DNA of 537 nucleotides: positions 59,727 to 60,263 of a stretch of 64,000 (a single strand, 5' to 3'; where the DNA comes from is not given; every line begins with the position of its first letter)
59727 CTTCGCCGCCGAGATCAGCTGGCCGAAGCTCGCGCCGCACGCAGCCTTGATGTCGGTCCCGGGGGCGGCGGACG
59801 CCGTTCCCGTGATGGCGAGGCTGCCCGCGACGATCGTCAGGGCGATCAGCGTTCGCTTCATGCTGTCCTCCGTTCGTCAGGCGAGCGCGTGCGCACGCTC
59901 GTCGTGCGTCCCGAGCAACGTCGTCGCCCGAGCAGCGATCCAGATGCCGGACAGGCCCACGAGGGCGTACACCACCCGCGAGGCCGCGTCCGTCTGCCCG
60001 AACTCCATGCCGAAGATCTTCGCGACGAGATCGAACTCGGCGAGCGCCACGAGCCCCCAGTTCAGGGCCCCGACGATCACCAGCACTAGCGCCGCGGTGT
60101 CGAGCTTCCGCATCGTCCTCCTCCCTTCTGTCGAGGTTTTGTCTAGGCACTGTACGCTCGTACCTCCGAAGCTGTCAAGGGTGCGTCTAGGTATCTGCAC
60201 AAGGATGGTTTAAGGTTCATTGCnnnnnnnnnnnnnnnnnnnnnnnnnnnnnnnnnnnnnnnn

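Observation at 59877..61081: B12-dependent photoreceptor locus with a five-repeat operator controlling DUF378, with no carotenoid genes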

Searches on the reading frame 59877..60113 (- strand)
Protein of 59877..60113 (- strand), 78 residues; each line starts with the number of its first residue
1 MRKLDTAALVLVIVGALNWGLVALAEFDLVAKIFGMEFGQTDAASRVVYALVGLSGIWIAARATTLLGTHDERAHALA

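Call 3: search_protein_families(library=pfam, proteins=[window:59877-60113:-], max_evalue=0.01)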
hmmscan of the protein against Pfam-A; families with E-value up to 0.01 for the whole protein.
window:59877-60113:- (78 aa): 1 family
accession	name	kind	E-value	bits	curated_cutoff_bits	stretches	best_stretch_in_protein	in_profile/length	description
PF04070.17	DUF378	-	1e-22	80.2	25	1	3-59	2-55/60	Domain of unknown function (DUF378)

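Call 26: find_homologous_proteins(query=window:59880-60113:-, max_evalue=0.001)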
Query window:59880-60113:- (78 aa): 3285 proteins with E <= 0.001 among 3495 candidates; the best 120 are listed.
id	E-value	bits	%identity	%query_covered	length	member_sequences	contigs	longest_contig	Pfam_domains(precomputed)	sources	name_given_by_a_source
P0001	2.9e-40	153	99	100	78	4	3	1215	PF04070.18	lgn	-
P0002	2.4e-38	147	92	100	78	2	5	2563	PF04070.18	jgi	jgi:uncharacterized protein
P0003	7.5e-38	145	92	100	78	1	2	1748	PF04070.18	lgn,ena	-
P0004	1.1e-37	145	90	100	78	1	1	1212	PF04070.18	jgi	-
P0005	3.2e-37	143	91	100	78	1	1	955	PF04070.18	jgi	jgi:uncharacterized protein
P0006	3.5e-37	143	88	100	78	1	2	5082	PF04070.18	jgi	jgi:uncharacterized protein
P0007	5.7e-37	142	88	100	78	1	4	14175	PF04070.18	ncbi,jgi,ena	ncbi:MAG: DUF378 domain-containing protein [Actinomycetota bacterium]|jgi:uncharacterized protein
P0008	7.6e-37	142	91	100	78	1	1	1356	PF04070.18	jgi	jgi:uncharacterized protein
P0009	8.1e-37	142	88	100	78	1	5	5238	PF04070.18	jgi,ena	jgi:uncharacterized membrane protein YuzA (DUF378 family)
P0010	1.0e-36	141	87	100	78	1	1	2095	PF04070.18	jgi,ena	-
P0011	1.0e-36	141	87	100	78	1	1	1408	PF04070.18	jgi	-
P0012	1.1e-36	141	87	100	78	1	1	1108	PF04070.18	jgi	jgi:uncharacterized membrane protein YuzA (DUF378 family)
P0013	1.5e-36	141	87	100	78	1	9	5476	PF04070.18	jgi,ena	-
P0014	1.5e-36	141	87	100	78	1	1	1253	PF04070.18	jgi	jgi:uncharacterized protein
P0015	1.7e-36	141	88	100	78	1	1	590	PF04070.18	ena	-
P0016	2.3e-36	140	87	100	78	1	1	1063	PF04070.18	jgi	jgi:uncharacterized protein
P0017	2.8e-36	140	87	100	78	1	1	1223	PF04070.18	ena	-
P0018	3.6e-36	140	88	100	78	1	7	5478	PF04070.18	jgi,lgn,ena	-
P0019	5.2e-36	139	86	100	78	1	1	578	PF04070.18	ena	-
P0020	5.2e-36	139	88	100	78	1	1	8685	PF04070.18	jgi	-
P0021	5.8e-36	139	86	100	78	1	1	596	PF04070.18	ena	-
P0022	8.2e-36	139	86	100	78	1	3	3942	PF04070.18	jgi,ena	jgi:uncharacterized membrane protein YuzA (DUF378 family)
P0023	1.7e-35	138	86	100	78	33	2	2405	PF04070.18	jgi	jgi:hypothetical protein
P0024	2.7e-35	137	86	100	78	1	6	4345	PF04070.18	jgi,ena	jgi:uncharacterized membrane protein YuzA (DUF378 family)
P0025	4.2e-35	136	85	100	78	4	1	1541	PF04070.18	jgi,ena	-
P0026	6.1e-35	136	85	100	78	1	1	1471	PF04070.18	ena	-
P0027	6.5e-35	136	85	100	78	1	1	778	PF04070.18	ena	-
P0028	7.4e-35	136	87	100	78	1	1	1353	PF04070.18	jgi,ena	-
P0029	9.0e-35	135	86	100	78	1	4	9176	PF04070.18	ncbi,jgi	jgi:uncharacterized protein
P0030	9.6e-35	135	86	100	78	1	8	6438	PF04070.18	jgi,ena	jgi:uncharacterized protein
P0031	1.0e-34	135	85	100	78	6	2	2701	PF04070.18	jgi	jgi:uncharacterized membrane protein YuzA (DUF378 family)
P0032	1.2e-34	135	85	100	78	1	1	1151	PF04070.18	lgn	-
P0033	1.4e-34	135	85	100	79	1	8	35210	PF04070.18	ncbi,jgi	jgi:uncharacterized membrane protein YuzA (DUF378 family)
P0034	1.9e-34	134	83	100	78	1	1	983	PF04070.18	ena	-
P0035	2.1e-34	134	83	100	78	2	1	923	PF04070.18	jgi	-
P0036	6.8e-34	133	83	100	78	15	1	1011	PF04070.18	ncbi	-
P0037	1.2e-33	132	85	100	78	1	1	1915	PF04070.18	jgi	jgi:uncharacterized membrane protein YuzA (DUF378 family)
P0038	1.2e-33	132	86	100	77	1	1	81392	PF04070.18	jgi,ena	jgi:uncharacterized membrane protein YuzA (DUF378 family)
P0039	1.6e-33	131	86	100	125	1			PF04070.18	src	-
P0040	8.6e-33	129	81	100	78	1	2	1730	PF04070.18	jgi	jgi:uncharacterized membrane protein YuzA (DUF378 family)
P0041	1.8e-32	128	94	86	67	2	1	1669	PF04070.18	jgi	jgi:uncharacterized membrane protein YuzA (DUF378 family)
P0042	3.6e-32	127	93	88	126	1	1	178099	PF04070.18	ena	-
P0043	9.4e-31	123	76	100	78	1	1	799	PF04070.18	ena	-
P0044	1.8e-30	122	77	100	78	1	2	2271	PF04070.18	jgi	jgi:uncharacterized protein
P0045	4.3e-30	120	77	100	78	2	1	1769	PF04070.18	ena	-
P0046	8.1e-30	120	74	100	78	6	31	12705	PF04070.18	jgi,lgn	jgi:uncharacterized membrane protein YuzA (DUF378 family)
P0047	2.1e-29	118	74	99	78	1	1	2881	PF04070.18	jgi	jgi:uncharacterized membrane protein YuzA (DUF378 family)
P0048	5.4e-29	117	76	95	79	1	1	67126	PF04070.18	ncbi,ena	-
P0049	8.3e-29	116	74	100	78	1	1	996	PF04070.18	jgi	jgi:uncharacterized membrane protein YuzA (DUF378 family)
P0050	9.0e-29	116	72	100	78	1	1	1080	PF04070.18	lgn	-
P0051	1.0e-28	116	74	95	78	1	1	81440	PF04070.18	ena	-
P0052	1.3e-28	116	79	92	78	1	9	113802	PF04070.18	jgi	jgi:uncharacterized membrane protein YuzA (DUF378 family)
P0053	1.3e-28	116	74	100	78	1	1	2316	PF04070.18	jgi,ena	jgi:uncharacterized membrane protein YuzA (DUF378 family)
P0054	1.6e-28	116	79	92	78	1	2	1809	PF04070.18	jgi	jgi:hypothetical protein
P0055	1.6e-28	115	77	100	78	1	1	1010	PF04070.18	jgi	jgi:uncharacterized membrane protein YuzA (DUF378 family)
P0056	1.8e-28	115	78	92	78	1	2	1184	PF04070.18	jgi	jgi:uncharacterized protein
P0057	2.1e-28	115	78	92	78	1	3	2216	PF04070.18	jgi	jgi:uncharacterized protein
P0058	3.4e-28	114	71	100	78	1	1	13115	PF04070.18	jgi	jgi:uncharacterized membrane protein YuzA (DUF378 family)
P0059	3.9e-28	114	74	100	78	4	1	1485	PF04070.18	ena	-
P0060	4.5e-28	114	78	92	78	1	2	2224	PF04070.18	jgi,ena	jgi:uncharacterized protein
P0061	5.3e-28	114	72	100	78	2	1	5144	PF04070.18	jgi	-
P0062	5.6e-28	114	71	100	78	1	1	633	PF04070.18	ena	-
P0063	5.9e-28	114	74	100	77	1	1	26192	PF04070.18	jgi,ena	-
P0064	6.4e-28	114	75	99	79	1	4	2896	PF04070.18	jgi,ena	jgi:uncharacterized protein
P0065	6.9e-28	114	78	92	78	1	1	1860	PF04070.18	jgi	jgi:uncharacterized membrane protein YuzA (DUF378 family)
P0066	7.7e-28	113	76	92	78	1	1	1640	PF04070.18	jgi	jgi:uncharacterized membrane protein YuzA (DUF378 family)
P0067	9.4e-28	113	78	92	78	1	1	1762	PF04070.18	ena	-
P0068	1.1e-27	113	78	92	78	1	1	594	PF04070.18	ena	-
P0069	1.1e-27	113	75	96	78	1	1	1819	PF04070.18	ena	-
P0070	1.2e-27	113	71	100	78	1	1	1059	PF04070.18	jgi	jgi:uncharacterized membrane protein YuzA (DUF378 family)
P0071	1.4e-27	113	74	100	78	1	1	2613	PF04070.18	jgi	jgi:uncharacterized membrane protein YuzA (DUF378 family)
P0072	1.4e-27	113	77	94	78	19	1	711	PF04070.18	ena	-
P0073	1.7e-27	112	76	92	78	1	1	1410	PF04070.18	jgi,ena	jgi:uncharacterized protein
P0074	1.7e-27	112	73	100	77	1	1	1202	PF04070.18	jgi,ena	-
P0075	1.8e-27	112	76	92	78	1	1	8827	PF04070.18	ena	-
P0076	1.9e-27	112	81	87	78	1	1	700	PF04070.18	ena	-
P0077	2.1e-27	112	72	97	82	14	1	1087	PF04070.18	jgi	jgi:uncharacterized membrane protein YuzA (DUF378 family)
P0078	2.5e-27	112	75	96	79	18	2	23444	PF04070.18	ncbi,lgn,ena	-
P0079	2.5e-27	112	75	96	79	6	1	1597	PF04070.18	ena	-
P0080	2.8e-27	112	74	97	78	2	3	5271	PF04070.18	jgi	jgi:uncharacterized membrane protein YuzA (DUF378 family)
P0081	3.2e-27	111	71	94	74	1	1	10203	PF04070.18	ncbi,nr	ncbi:MAG TPA: DUF378 domain-containing protein, partial [Actinomycetota bacterium]|nr:DUF378 domain-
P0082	3.6e-27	111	76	87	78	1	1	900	PF04070.18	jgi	jgi:uncharacterized protein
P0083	4.9e-27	111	72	100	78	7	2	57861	PF04070.18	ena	-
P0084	7.4e-27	110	74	92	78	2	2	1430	PF04070.18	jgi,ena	-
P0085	7.5e-27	110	73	96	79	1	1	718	PF04070.18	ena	-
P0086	9.8e-27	110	75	91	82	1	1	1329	PF04070.18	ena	-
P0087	1.1e-26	110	75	92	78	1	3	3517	PF04070.18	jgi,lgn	jgi:hypothetical protein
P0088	1.1e-26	110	78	87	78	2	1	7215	PF04070.18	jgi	jgi:uncharacterized membrane protein YuzA (DUF378 family)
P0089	1.2e-26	110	77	92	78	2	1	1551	PF04070.18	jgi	jgi:hypothetical protein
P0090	1.4e-26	109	75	92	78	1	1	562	PF04070.18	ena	-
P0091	1.4e-26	109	72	97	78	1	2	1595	PF04070.18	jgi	jgi:uncharacterized protein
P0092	2.0e-26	109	73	97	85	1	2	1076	PF04070.18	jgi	jgi:uncharacterized protein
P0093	2.2e-26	109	70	99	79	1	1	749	PF04070.18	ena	-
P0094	2.5e-26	109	73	100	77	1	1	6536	PF04070.18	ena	-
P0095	2.7e-26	108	70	99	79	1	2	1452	PF04070.18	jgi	jgi:uncharacterized membrane protein YuzA (DUF378 family)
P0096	3.0e-26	108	74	92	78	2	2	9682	PF04070.18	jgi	jgi:uncharacterized membrane protein YuzA (DUF378 family)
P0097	4.2e-26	108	74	92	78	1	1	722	PF04070.18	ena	-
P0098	4.7e-26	108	67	100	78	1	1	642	PF04070.18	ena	-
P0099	5.3e-26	108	65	100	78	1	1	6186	PF04070.18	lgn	-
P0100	5.5e-26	108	74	73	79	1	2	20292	PF04070.18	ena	-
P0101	5.8e-26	107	69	92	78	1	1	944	PF04070.18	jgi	jgi:uncharacterized membrane protein YuzA (DUF378 family)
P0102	6.4e-26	107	72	96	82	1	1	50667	PF04070.18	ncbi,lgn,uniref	ncbi:DUF378 domain-containing protein [Nocardioides sp.]|uniref:DUF378 domain-containing protein n=1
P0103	6.6e-26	107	76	87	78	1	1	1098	PF04070.18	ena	-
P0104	6.6e-26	107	68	100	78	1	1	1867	PF04070.18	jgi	jgi:uncharacterized membrane protein YuzA (DUF378 family)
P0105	6.6e-26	107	78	87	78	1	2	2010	PF04070.18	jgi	jgi:uncharacterized protein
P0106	7.1e-26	107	68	99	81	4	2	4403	PF04070.18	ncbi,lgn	-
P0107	8.7e-26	107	76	87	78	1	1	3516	PF04070.18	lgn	-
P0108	1.0e-25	107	74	97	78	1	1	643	PF04070.18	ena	-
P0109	1.0e-25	107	73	91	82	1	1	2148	PF04070.18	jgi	-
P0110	1.1e-25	107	70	95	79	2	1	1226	PF04070.18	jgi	jgi:uncharacterized membrane protein YuzA (DUF378 family)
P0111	1.1e-25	107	69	100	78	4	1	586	PF04070.18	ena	-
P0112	1.1e-25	106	65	100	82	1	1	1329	PF04070.18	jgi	-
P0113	1.4e-25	106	68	97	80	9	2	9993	PF04070.18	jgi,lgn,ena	-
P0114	1.5e-25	106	76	87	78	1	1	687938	PF04070.18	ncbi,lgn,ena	-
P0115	1.5e-25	106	70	99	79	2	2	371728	PF04070.18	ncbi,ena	-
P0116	1.8e-25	106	69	92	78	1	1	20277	PF04070.18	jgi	jgi:uncharacterized protein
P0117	1.9e-25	106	71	97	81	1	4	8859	PF04070.18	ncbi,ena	-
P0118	2.0e-25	106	69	95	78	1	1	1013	PF04070.18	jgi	-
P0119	2.1e-25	106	71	100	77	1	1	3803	PF04070.18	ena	-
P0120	2.3e-25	106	65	100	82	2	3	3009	PF04070.18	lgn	-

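Call 27: search_dna_similar(query=window:59880-60113:-, collection=plasmids, mode=protein, max_evalue=0.001, max_rows=40)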
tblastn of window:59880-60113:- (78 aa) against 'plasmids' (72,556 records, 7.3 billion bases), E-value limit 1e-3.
Records with a match: 85; places in all: 85; records where one place covers at least 80% of the query: 53.
Best place of each record, by identity: <60% 85.
By first word of the organism name: Sinorhizobium 35; Rhizobium 15; Bacillus 11; Enterococcus 5; Caballeronia 4; Cereibacter 2; Priestia 2; Paraburkholderia 2; Pusillibacter 1; Pelagibacterium 1; and 7 more.
By predicted mobility (MOB-suite, as given by PLSDB): non-mobilizable 40; conjugative 27; mobilizable 18.
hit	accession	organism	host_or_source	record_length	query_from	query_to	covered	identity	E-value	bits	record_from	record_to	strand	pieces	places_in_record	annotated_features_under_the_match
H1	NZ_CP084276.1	Caballeronia grimmiae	Leptoglossus zonatus,Cell culture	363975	3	78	97%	48.7%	4e-10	61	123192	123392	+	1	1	DUF378 domain-containing protein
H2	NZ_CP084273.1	Caballeronia grimmiae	Leptoglossus zonatus,Cell culture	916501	3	78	97%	48.7%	5e-9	57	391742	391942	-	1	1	DUF378 domain-containing protein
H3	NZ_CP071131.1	Caballeronia sp. M1242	Homo sapiens,ETA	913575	2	78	99%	46.8%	1e-8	56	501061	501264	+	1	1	DUF378 domain-containing protein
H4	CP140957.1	Sinorhizobium meliloti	Medicago lupulina,whole organism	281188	1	69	88%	50.7%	5e-10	60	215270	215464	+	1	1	DUF378 domain-containing protein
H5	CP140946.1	Sinorhizobium meliloti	Medicago lupulina,whole organism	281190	1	69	88%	50.7%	5e-10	60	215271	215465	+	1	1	DUF378 domain-containing protein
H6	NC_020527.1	Sinorhizobium meliloti 2011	-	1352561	1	69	88%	50.7%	5e-10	60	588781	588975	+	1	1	none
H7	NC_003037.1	Sinorhizobium meliloti 1021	-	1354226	1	69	88%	50.7%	5e-10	60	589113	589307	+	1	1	none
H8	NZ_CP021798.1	Sinorhizobium meliloti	Medicago sativa,Single Cell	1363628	1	69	88%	50.7%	5e-10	60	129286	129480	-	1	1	none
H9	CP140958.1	Sinorhizobium meliloti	Medicago lupulina,whole organism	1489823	1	69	88%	50.7%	5e-10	60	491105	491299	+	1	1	DUF378 domain-containing protein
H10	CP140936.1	Sinorhizobium meliloti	Medicago lupulina,whole organism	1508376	1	69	88%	50.7%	5e-10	60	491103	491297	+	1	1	DUF378 domain-containing protein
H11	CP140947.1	Sinorhizobium meliloti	Medicago lupulina,whole organism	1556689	1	69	88%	50.7%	5e-10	60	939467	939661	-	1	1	DUF378 domain-containing protein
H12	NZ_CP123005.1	Sinorhizobium meliloti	Medicago sativa,cell culture,nodules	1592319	1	69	88%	50.7%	5e-10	60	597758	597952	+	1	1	none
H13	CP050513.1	Sinorhizobium meliloti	Medicago sativa,cell culture,root nodule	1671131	1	69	88%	50.7%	5e-10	60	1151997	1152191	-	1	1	DUF378 domain-containing protein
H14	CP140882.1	Sinorhizobium meliloti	Medicago lupulina,whole organism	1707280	1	69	88%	50.7%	5e-10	60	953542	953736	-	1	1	DUF378 domain-containing protein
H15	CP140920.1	Sinorhizobium meliloti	Medicago lupulina,whole organism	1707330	1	69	88%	50.7%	5e-10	60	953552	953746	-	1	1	DUF378 domain-containing protein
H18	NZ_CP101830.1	Pelagibacterium sp. H642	soil,desert land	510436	1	58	74%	58.6%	2e-12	67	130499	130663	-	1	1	DUF378 domain-containing protein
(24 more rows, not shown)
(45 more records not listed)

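Call 29: get_annotated_region(hit=H18, flank=3000)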
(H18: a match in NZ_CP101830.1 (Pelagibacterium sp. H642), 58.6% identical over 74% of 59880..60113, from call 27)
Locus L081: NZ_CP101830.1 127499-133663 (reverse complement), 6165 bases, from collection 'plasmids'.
description: Pelagibacterium sp. H642 plasmid unnamed, complete sequence
organism: Pelagibacterium sp. H642 (NCBI taxid 1881069)
taxonomy: Bacteria; Pseudomonadota; Alphaproteobacteria; Hyphomicrobiales; Devosiaceae; Pelagibacterium; Pelagibacterium sp. H642
host: -; source: soil,desert land; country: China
typing (MOB-suite, as given by PLSDB): non-mobilizable
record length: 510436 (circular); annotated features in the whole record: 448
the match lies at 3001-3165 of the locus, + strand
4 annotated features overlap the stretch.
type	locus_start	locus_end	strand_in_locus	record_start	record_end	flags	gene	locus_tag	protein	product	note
CDS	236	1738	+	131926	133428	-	-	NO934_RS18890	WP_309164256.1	anion permease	-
CDS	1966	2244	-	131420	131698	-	-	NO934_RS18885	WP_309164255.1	NUDIX domain-containing protein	-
CDS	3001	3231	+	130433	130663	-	-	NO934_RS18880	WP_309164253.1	DUF378 domain-containing protein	-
CDS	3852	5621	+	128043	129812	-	-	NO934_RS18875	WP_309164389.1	thiamine pyrophosphate-dependent enzyme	-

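Call 30: get_annotated_region(hit=H1, flank=3000)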
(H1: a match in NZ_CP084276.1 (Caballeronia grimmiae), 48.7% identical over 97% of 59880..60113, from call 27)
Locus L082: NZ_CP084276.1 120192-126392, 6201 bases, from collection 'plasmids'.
description: Caballeronia grimmiae strain Lep1A1 plasmid p3, complete sequence
organism: Caballeronia grimmiae (NCBI taxid 1071679)
taxonomy: Bacteria; Pseudomonadota; Betaproteobacteria; Burkholderiales; Burkholderiaceae; Caballeronia; Caballeronia grimmiae
host: -; source: Leptoglossus zonatus,Cell culture; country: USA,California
typing (MOB-suite, as given by PLSDB): mobilizable; relaxase MOBP
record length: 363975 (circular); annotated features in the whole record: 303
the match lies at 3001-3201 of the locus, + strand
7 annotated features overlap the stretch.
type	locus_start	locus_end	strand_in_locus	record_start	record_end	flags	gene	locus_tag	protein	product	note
CDS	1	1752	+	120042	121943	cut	ligD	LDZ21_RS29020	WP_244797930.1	DNA ligase D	GO:0006303 - double-strand break repair via nonhomologous end joining [Evidence IEA]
CDS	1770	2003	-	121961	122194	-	-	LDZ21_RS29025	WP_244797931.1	hypothetical protein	-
CDS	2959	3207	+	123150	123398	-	-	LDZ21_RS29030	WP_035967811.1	DUF378 domain-containing protein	-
CDS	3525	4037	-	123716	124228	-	-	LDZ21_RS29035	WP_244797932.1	hypothetical protein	-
CDS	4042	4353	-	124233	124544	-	-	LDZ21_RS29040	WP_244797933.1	DUF4148 domain-containing protein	-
CDS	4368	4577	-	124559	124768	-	-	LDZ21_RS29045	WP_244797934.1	YjzC family protein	-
CDS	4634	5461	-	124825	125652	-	-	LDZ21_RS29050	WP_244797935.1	tetratricopeptide repeat protein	-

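Call 31: get_annotated_region(hit=H4, flank=3000)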
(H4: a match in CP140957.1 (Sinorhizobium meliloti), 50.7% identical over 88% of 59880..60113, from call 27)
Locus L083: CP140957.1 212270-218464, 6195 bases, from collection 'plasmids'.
description: Sinorhizobium meliloti strain ml47 plasmid pMl1, complete sequence
organism: Sinorhizobium meliloti (NCBI taxid 382)
taxonomy: Bacteria; Pseudomonadota; Alphaproteobacteria; Hyphomicrobiales; Rhizobiaceae; Sinorhizobium; Sinorhizobium meliloti
host: -; source: Medicago lupulina,whole organism; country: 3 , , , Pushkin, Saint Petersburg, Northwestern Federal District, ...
typing (MOB-suite, as given by PLSDB): conjugative; replicon rep_cluster_471; relaxase MOBQ; mating-pair formation MPF_T
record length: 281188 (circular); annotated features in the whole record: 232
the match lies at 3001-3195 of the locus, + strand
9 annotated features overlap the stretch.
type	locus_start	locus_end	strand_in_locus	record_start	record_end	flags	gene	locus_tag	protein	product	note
CDS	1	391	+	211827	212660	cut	-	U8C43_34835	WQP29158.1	IS5-like element ISRm4-3 family transposase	-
CDS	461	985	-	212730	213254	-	-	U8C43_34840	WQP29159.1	dihydrofolate reductase family protein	-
CDS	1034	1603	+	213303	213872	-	-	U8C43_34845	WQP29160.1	TetR/AcrR family transcriptional regulator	-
CDS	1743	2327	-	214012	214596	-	-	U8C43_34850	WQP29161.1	XRE family transcriptional regulator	-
CDS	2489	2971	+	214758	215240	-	-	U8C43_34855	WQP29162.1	fasciclin domain-containing protein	-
CDS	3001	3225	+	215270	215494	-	-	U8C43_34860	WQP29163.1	DUF378 domain-containing protein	-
CDS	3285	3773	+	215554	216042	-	-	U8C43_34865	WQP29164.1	TspO/MBR family protein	-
CDS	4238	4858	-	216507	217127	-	-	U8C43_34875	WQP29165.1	Spy/CpxP family protein refolding chaperone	-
CDS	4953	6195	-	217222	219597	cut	-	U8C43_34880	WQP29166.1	phosphoketolase family protein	-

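Call 46: search_solved_structures(query=window:59880-60113:-, max_evalue=1)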
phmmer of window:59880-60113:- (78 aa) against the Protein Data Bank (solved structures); distinct sequences matched with E-value up to 1: 0.

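Call 47: search_dna_similar(query=window:59880-60113:-, collection=plasmids, mode=protein, max_evalue=0.001, max_rows=30, rows=spread)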
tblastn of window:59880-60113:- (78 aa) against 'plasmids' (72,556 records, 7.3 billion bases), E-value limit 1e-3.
Records with a match: 85; places in all: 85; records where one place covers at least 80% of the query: 53.
Best place of each record, by identity: <60% 85.
By first word of the organism name: Sinorhizobium 35; Rhizobium 15; Bacillus 11; Enterococcus 5; Caballeronia 4; Cereibacter 2; Priestia 2; Paraburkholderia 2; Pusillibacter 1; Pelagibacterium 1; and 7 more.
By predicted mobility (MOB-suite, as given by PLSDB): non-mobilizable 40; conjugative 27; mobilizable 18.
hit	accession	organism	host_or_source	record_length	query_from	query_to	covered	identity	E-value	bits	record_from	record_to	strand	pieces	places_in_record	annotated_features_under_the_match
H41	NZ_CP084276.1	Caballeronia grimmiae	Leptoglossus zonatus,Cell culture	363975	3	78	97%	48.7%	4e-10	61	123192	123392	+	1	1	DUF378 domain-containing protein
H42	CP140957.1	Sinorhizobium meliloti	Medicago lupulina,whole organism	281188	1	69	88%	50.7%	5e-10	60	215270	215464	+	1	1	DUF378 domain-containing protein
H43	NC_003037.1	Sinorhizobium meliloti 1021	-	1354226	1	69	88%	50.7%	5e-10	60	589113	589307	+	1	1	none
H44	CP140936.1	Sinorhizobium meliloti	Medicago lupulina,whole organism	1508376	1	69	88%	50.7%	5e-10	60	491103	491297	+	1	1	DUF378 domain-containing protein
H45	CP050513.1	Sinorhizobium meliloti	Medicago sativa,cell culture,root nodule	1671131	1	69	88%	50.7%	5e-10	60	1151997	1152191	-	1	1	DUF378 domain-containing protein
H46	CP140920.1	Sinorhizobium meliloti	Medicago lupulina,whole organism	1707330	1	69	88%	50.7%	5e-10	60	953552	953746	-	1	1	DUF378 domain-containing protein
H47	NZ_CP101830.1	Pelagibacterium sp. H642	soil,desert land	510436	1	58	74%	58.6%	2e-12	67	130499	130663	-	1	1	DUF378 domain-containing protein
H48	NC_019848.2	Sinorhizobium meliloti GR4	-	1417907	1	69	88%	49.3%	8e-10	60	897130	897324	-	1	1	record has no annotation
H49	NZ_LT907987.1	Latilactobacillus sakei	-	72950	1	58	74%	56.9%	3e-10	61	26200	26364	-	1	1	DUF378 domain-containing protein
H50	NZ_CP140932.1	Sinorhizobium medicae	Medicago lupulina,whole organism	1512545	1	75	96%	44.0%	1e-8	56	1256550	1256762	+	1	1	none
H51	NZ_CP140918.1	Sinorhizobium medicae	Medicago lupulina,whole organism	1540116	1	75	96%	44.0%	1e-8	56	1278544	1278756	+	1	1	none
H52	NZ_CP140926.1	Sinorhizobium medicae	Medicago lupulina,whole organism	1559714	1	75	96%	44.0%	1e-8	56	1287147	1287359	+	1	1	none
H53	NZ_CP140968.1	Sinorhizobium medicae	Medicago lupulina,whole organism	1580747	1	75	96%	44.0%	1e-8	56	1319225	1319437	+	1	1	none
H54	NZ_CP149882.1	Sinorhizobium medicae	Medicago sativa,Cell Culture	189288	1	69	88%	47.8%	2e-9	59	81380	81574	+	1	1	DUF378 domain-containing protein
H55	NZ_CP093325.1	Bacillus sp. N5-665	whole organism,peat soil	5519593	1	72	92%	45.3%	8e-10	60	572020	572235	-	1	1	none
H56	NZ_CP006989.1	Rhizobium etli bv. mimosae str. IE4771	Phaseolus vulgaris,whole organism,nodule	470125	1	75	96%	42.7%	1e-8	56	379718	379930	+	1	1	DUF378 domain-containing protein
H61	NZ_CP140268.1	Priestia megaterium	Single cell,ginseng rhizosphere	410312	1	57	73%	54.4%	3e-11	64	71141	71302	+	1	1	DUF378 domain-containing protein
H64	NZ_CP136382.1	Bacillus mycoides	whole organism,soil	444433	1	57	73%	52.6%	5e-10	60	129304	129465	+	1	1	DUF378 domain-containing protein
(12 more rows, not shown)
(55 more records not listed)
